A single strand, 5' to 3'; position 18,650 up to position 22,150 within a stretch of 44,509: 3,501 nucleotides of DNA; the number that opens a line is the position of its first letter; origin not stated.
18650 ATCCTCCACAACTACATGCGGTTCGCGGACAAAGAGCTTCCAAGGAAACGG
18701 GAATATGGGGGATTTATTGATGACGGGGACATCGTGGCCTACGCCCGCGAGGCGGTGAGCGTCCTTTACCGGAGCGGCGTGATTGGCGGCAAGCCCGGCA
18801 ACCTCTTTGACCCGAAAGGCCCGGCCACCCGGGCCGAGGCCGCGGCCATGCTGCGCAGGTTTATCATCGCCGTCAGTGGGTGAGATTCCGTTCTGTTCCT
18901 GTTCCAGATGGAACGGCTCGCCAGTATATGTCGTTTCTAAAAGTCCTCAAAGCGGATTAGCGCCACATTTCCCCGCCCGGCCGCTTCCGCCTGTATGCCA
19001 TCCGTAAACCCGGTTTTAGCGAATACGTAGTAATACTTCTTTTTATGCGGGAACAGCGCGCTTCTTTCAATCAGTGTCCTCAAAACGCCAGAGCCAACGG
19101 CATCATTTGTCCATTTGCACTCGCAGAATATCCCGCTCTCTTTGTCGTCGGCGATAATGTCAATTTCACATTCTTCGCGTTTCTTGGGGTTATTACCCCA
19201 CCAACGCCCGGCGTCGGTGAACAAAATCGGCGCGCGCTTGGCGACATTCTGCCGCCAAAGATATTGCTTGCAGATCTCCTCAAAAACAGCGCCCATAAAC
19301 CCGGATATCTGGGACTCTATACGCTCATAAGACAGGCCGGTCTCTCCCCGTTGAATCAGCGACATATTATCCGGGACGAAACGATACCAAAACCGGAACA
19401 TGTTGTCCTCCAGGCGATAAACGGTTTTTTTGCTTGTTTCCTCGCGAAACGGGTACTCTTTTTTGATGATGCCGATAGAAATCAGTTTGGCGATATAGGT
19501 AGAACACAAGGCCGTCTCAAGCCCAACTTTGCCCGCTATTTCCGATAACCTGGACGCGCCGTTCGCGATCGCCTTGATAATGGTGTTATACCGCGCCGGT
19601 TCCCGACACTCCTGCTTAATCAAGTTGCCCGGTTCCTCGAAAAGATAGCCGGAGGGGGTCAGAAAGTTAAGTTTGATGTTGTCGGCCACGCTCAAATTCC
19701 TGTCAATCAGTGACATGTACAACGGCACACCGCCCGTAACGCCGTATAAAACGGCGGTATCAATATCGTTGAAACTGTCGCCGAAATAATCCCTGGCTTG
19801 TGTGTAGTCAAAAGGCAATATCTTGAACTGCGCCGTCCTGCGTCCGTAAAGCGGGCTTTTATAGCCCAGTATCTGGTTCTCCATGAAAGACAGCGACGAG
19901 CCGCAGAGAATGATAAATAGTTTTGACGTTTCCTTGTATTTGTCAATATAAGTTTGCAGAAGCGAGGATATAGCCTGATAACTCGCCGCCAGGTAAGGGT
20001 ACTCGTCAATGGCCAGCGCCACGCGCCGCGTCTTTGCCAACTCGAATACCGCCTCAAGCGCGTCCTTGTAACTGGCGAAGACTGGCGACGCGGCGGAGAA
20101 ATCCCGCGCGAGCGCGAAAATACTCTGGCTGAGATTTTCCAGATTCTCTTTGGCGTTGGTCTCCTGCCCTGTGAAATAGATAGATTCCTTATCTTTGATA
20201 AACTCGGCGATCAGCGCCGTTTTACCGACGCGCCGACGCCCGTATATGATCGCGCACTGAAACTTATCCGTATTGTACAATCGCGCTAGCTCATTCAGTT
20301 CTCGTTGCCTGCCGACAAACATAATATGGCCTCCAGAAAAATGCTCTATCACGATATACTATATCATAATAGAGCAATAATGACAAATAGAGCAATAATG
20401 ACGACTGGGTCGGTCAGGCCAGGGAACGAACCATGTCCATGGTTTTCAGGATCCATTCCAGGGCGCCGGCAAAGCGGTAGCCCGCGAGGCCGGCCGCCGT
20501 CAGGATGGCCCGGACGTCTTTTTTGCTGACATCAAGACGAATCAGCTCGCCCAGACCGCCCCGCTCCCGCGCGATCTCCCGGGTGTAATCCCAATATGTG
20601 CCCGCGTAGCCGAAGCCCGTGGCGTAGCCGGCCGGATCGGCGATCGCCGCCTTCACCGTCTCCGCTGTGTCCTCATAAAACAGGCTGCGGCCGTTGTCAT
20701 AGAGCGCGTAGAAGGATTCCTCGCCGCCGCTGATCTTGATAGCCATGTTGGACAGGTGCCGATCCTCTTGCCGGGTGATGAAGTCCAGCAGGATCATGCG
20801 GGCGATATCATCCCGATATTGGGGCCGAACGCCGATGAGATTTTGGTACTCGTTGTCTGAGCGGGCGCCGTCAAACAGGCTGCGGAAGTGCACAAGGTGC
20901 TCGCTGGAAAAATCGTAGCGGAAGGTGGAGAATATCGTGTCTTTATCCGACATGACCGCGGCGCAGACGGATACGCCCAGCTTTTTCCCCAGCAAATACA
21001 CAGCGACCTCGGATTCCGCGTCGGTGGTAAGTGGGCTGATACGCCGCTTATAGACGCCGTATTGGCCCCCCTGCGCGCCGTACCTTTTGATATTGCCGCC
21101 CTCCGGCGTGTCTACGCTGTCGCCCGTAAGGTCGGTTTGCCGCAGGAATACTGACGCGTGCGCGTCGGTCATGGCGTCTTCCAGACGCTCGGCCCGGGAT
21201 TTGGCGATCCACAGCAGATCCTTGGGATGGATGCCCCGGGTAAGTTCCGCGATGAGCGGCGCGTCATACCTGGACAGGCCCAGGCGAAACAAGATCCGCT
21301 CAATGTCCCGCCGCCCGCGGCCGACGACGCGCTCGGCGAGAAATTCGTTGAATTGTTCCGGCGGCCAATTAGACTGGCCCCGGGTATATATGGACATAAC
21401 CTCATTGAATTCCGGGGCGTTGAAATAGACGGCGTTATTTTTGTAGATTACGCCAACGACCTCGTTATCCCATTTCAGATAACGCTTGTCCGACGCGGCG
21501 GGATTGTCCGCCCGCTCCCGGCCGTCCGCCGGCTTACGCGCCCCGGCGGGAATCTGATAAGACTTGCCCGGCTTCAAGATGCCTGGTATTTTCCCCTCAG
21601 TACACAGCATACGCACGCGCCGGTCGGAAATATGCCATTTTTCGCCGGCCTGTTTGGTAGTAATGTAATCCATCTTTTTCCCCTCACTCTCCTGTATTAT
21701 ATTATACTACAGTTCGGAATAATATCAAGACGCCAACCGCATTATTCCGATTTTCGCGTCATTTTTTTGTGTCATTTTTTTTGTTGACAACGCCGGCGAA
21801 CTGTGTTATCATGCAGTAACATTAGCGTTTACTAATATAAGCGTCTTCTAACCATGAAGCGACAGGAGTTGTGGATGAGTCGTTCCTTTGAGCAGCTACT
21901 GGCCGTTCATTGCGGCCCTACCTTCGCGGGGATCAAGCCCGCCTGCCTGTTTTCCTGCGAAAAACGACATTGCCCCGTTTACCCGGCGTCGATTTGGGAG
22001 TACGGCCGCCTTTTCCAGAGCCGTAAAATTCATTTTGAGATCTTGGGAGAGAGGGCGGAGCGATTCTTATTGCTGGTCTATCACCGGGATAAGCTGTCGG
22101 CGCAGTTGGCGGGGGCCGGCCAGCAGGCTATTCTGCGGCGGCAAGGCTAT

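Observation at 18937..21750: HTH-fused HipA-like kinase with palindromic operator, followed by an ATPase carrying a PD-(D/E)xK-like tail: candidate toxin/defence pair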

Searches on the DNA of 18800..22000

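Call 73: search_rna_families(source=window, start=18800, end=22000, threshold=evalue, max_evalue=0.1)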
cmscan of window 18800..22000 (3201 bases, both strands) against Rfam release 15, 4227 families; matches with E-value up to 0.1: 0.
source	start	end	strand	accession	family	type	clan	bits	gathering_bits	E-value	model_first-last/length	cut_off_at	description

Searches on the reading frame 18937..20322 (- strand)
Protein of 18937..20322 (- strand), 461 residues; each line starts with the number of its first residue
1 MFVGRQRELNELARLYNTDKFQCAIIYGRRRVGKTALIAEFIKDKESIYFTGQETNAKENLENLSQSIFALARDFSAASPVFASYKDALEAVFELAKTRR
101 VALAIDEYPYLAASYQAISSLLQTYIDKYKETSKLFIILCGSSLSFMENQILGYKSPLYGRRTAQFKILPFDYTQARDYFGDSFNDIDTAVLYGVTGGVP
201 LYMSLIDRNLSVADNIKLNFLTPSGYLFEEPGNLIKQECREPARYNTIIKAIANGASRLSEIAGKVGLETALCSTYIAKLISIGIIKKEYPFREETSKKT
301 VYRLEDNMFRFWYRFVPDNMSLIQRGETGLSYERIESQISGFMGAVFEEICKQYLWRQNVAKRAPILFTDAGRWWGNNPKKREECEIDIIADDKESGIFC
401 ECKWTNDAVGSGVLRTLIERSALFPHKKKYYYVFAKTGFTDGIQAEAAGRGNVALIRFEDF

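Call 3: search_protein_families(library=pfam, proteins=[window:18937-20322:-], max_evalue=0.1)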
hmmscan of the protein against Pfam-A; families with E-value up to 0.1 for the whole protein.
window:18937-20322:- (461 aa): 10 families
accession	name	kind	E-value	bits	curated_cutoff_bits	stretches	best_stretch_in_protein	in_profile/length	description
PF03008.20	DUF234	-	3.2e-25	88.9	22.5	1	312-406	1-91/100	Archaea bacterial proteins of unknown function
PF01637.24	ATPase_2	-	7.8e-25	88.4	33.2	1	2-203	1-222/225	ATPase domain predominantly from Archaea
PF13173.12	AAA_14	-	5.4e-09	36.6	27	1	22-174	3-126/129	AAA domain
PF13191.12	AAA_16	-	1.6e-06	29.1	32.6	1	2-124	2-122/167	AAA ATPase domain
PF04471.18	Mrr_cat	-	0.00037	21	21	1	344-460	6-110/115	Restriction endonuclease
PF13401.12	AAA_22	-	0.00095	19.9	27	1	22-142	6-123/130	AAA domain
PF13412.12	HTH_24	-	0.0015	18.5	21.9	1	259-287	20-48/48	Winged helix-turn-helix DNA-binding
PF05621.17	TniB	-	0.0047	16.8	22.4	1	8-48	22-62/189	Bacterial TniB protein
PF14947.12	HTH_45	-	0.018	15.5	25.5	1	247-289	10-52/77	Winged helix-turn-helix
PF24409.1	wHTH-PRTase_assc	-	0.028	14.9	27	1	247-289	2-44/83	wHTH-PRTase associated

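Call 4: search_protein_families(library=ncbifam, proteins=[window:18937-20322:-], max_evalue=0.1)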
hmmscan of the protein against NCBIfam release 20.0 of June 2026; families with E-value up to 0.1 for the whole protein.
window:18937-20322:- (461 aa): 4 families
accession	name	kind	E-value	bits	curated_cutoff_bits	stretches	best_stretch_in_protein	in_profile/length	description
NF047500.1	choline_R_CudC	equivalog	0.01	15.7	218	1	257-317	41-98/171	choline uptake/conversion transcriptional regulator CudC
NF053610.1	Sso10a_fam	subfamily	0.012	15.6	60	1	247-294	9-50/64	Sso10a family chromatin protein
TIGR01884.1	cas_HTH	subfamily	0.035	13.5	60.2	1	248-290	147-190/202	CRISPR-associated CARF protein Csa3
NF053861.1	DS8_antiphage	equivalog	0.055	11.2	790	1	15-174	363-512/994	anti-phage protein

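Call 5: search_protein_families(library=padloc, proteins=[window:18937-20322:-], max_evalue=0.1)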
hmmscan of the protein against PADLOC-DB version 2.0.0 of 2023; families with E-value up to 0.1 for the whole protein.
window:18937-20322:- (461 aa): 13 families
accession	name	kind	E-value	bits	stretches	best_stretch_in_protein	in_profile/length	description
PDLC04984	PDC-S27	-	4.8e-62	208.4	1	2-428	4-438/474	-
PDLC04985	PDC-S27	-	2e-26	91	1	2-410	6-422/484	-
PDLC04789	PDC-S01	-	1.2e-11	42.3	1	19-298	15-255/375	-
PDLC04787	PDC-S01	-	1.9e-06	25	1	3-206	11-190/412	-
PDLC04791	PDC-S01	-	7.8e-05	19.5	1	8-186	6-160/395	-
PDLC04786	PDC-S01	-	0.00056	16.8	1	12-53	11-54/439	-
PDLC04790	PDC-S01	-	0.00083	16.2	0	19-58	25-64/422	-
PDLC04788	PDC-S01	-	0.0039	14.1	1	8-60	6-58/448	-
PDLC01848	CARF3--CARF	-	0.0068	14.1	1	244-294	138-184/197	-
PDLC01866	CARF3--CARF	-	0.0071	14.3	1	247-301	143-194/207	-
PDLC01268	CasR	-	0.011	13.8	1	247-289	128-169/179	"CAS-I,CAS-II,CAS-III,CAS-IV,CAS-V,CAS-VI; associated_signaling"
PDLC01434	CasR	-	0.018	12.9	1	247-289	132-174/191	"CAS-I,CAS-II,CAS-III,CAS-IV,CAS-V,CAS-VI; associated_signaling"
PDLC01968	CARF_PDDEXK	-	0.049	10.7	0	379-424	268-312/361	-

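Call 50: search_protein_families(library=phrogs, proteins=[window:18937-20322:-], max_evalue=0.01)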
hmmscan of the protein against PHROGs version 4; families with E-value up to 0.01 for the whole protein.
window:18937-20322:- (461 aa): 1 family
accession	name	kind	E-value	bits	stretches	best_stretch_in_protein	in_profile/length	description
phrog_8102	-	DNA, RNA and nucleotide metabolism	0.0082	16.3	0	259-310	61-114/337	replication initiation protein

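Call 85: find_homologous_proteins(query=window:18937-20322:-, max_evalue=1e-50)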
Query window:18937-20322:- (461 aa): 7999 proteins with E <= 1e-50 among 8000 candidates; the best 120 are listed.
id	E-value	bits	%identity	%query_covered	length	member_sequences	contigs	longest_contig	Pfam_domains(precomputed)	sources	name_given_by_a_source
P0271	0.0e+0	1043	100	100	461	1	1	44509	PF13173.13,PF03008.21,PF01637.25,PF13191.13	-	-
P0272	1.9e-249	846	79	100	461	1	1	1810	PF13173.13,PF03008.21,PF01637.25,PF13191.13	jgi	jgi:AAA+ ATPase superfamily predicted ATPase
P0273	2.3e-248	843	77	100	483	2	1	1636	PF13173.13,PF03008.21,PF01637.25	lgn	-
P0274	1.1e-240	817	77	100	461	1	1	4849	PF13173.13,PF03008.21,PF01637.25,PF13191.13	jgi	jgi:AAA+ ATPase superfamily predicted ATPase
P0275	8.1e-240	814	76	99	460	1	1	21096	PF13173.13,PF03008.21,PF01637.25,PF13191.13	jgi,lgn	jgi:AAA+ ATPase superfamily predicted ATPase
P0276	5.7e-239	812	75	100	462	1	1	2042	PF13173.13,PF03008.21,PF01637.25,PF13191.13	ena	-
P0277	2.8e-237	806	75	99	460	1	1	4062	PF13173.13,PF03008.21,PF01637.25,PF13191.13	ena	-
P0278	3.5e-235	799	74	100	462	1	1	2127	PF13173.13,PF03008.21,PF01637.25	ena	-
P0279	5.2e-235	799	76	100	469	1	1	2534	PF13173.13,PF03008.21,PF01637.25,PF13191.13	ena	-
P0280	1.0e-234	798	73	100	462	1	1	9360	PF13173.13,PF03008.21,PF01637.25,PF13191.13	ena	-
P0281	3.4e-234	796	73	100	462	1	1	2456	PF13173.13,PF03008.21,PF01637.25,PF13191.13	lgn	-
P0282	5.9e-234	795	73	100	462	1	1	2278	PF13173.13,PF03008.21,PF01637.25,PF13191.13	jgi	-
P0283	7.4e-234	795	73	100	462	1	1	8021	PF13173.13,PF03008.21,PF01637.25,PF13191.13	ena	-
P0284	2.4e-233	793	75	100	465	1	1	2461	PF13173.13,PF03008.21,PF01637.25,PF13191.13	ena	-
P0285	9.3e-233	791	75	100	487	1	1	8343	PF13173.13,PF03008.21,PF01637.25,PF13191.13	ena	-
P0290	8.2e-231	785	72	100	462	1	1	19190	PF13173.13,PF03008.21,PF01637.25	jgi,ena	-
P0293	7.0e-230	782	72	100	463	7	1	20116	PF13173.13,PF03008.21,PF01637.25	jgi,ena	-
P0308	6.6e-223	759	69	100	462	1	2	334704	PF13173.13,PF03008.21,PF01637.25,PF04471.19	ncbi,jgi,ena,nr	ncbi:MAG: ATP-binding protein [Defluviitaleaceae bacterium]|nr:ATP-binding protein [Defluviitaleacea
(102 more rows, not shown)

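Call 86: find_encoding_contigs(protein=P0275, flank=4000, max_places=2)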
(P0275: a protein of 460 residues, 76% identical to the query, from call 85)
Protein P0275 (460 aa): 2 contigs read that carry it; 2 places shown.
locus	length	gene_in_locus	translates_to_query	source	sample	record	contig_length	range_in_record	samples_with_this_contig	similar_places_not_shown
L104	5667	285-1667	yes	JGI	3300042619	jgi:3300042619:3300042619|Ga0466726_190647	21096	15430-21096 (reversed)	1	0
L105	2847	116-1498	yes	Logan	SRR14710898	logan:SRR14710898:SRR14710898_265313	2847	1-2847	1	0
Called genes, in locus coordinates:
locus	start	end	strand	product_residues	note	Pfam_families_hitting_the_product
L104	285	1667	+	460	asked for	PF01637:ATPase_2, PF13191:AAA_16 (faint), PF13173:AAA_14, PF03008:DUF234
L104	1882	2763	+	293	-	PF12784:PDDEXK_2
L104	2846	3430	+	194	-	PF04892:VanZ-LLP1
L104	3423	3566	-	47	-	-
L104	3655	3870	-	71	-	-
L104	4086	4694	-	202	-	-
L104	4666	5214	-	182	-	-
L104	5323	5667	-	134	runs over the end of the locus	-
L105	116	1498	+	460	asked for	PF01637:ATPase_2, PF13191:AAA_16 (faint), PF13173:AAA_14, PF03008:DUF234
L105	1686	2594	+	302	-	PF12784:PDDEXK_2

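Call 87: find_encoding_contigs(protein=P0290, flank=4000, max_places=2)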
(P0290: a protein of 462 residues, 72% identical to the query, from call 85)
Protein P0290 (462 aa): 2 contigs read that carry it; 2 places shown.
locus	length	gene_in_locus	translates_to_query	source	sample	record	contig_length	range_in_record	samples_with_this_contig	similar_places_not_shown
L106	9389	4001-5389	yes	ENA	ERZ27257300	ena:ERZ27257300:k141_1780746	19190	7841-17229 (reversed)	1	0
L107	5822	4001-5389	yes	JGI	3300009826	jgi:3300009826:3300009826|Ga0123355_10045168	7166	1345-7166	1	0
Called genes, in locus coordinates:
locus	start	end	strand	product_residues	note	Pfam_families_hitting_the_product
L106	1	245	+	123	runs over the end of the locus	PF07009:NusG_II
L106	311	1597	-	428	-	PF02687:FtsX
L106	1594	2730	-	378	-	-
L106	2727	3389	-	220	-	PF02463:SMC_N (faint), PF00005:ABC_tran, PF13304:AAA_21 (faint)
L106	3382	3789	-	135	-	-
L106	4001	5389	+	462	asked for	PF01637:ATPase_2, PF13173:AAA_14, PF03008:DUF234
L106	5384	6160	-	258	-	-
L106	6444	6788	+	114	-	PF15970:HicB-like_2, PF15919:HicB_lk_antitox, PF05534:HicB (weak)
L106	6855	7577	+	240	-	PF00899:ThiF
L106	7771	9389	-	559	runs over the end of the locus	PF12799:LRR_4 (faint), PF13855:LRR_8 (faint), PF23952:LRR_EndoS (faint), PF00395:SLH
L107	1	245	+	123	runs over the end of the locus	PF07009:NusG_II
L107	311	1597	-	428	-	PF02687:FtsX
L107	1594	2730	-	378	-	-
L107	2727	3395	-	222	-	PF02463:SMC_N (faint), PF00005:ABC_tran, PF13304:AAA_21 (faint)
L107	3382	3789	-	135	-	-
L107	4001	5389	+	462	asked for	PF01637:ATPase_2, PF13173:AAA_14, PF03008:DUF234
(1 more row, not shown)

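Call 88: find_encoding_contigs(protein=P0293, flank=4000, max_places=2)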
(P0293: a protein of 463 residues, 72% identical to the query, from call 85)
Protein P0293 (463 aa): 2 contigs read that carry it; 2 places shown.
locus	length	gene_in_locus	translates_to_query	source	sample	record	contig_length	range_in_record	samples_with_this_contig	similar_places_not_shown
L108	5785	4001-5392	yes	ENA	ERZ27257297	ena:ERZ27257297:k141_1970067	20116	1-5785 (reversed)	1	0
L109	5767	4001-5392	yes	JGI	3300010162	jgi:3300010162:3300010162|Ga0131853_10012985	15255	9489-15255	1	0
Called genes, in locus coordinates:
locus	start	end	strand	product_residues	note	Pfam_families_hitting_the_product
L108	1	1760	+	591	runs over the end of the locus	PF00005:ABC_tran, PF02463:SMC_N (faint), PF13304:AAA_21 (faint)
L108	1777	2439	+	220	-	PF13302:Acetyltransf_3, PF00583:Acetyltransf_1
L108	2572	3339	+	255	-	PF02535:Zip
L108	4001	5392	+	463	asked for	PF01637:ATPase_2, PF13173:AAA_14, PF03008:DUF234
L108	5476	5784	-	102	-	?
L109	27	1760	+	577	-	PF13304:AAA_21 (faint), PF00005:ABC_tran, PF02463:SMC_N (faint)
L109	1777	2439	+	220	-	PF13302:Acetyltransf_3, PF00583:Acetyltransf_1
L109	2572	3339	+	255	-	PF02535:Zip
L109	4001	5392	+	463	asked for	PF01637:ATPase_2, PF13173:AAA_14, PF03008:DUF234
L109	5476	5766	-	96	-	?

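Call 89: find_encoding_contigs(protein=P0308, flank=4000, max_places=2)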
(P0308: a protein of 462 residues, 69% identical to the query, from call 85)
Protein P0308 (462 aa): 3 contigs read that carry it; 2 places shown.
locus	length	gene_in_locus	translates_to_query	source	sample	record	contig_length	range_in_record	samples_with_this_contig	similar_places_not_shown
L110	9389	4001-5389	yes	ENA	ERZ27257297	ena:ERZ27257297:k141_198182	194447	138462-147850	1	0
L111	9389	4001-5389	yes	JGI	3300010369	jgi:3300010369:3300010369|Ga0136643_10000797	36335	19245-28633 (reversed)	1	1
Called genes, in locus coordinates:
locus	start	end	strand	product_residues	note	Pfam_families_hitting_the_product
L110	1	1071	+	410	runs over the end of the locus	PF00248:Aldo_ket_red, PF13746:Fer4_18 (faint), PF00037:Fer4 (faint), PF12797:Fer4_2 (faint), PF12838:Fer4_7 (faint), PF13183:Fer4_8, PF13187:Fer4_9, PF13534:Fer4_17 (weak)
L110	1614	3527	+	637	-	PF07719:TPR_2 (faint), PF18768:RNPP_C (faint), PF13181:TPR_8 (faint), PF13374:TPR_10 (faint), PF13424:TPR_12 (weak), PF13428:TPR_14 (faint)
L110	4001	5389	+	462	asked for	PF01637:ATPase_2, PF13173:AAA_14 (weak), PF03008:DUF234, PF04471:Mrr_cat (faint)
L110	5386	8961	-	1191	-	PF02811:PHP, PF07733:DNA_pol3_alpha, PF17657:DNA_pol3_finger, PF14579:HHH_6, PF01336:tRNA_anti-codon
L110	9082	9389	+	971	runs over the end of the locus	PF12838:Fer4_7, PF13187:Fer4_9 (weak), PF13237:Fer4_10, PF02906:Fe_hyd_lg_C, PF00512:HisKA, PF02518:HATPase_c, PF00072:Response_reg, PF01627:Hpt, +3 more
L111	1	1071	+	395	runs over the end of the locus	PF00248:Aldo_ket_red, PF13746:Fer4_18 (faint), PF00037:Fer4 (faint), PF12797:Fer4_2 (faint), PF12838:Fer4_7 (faint), PF13183:Fer4_8, PF13187:Fer4_9, PF13534:Fer4_17 (weak)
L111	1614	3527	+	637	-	PF07719:TPR_2 (faint), PF18768:RNPP_C (faint), PF13181:TPR_8 (faint), PF13374:TPR_10 (faint), PF13424:TPR_12 (weak), PF13428:TPR_14 (faint)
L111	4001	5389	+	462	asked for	PF01637:ATPase_2, PF13173:AAA_14 (weak), PF03008:DUF234, PF04471:Mrr_cat (faint)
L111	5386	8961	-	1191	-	PF02811:PHP, PF07733:DNA_pol3_alpha, PF17657:DNA_pol3_finger, PF14579:HHH_6, PF01336:tRNA_anti-codon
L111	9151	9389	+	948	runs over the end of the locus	PF02906:Fe_hyd_lg_C, PF00512:HisKA, PF02518:HATPase_c, PF00072:Response_reg, PF01627:Hpt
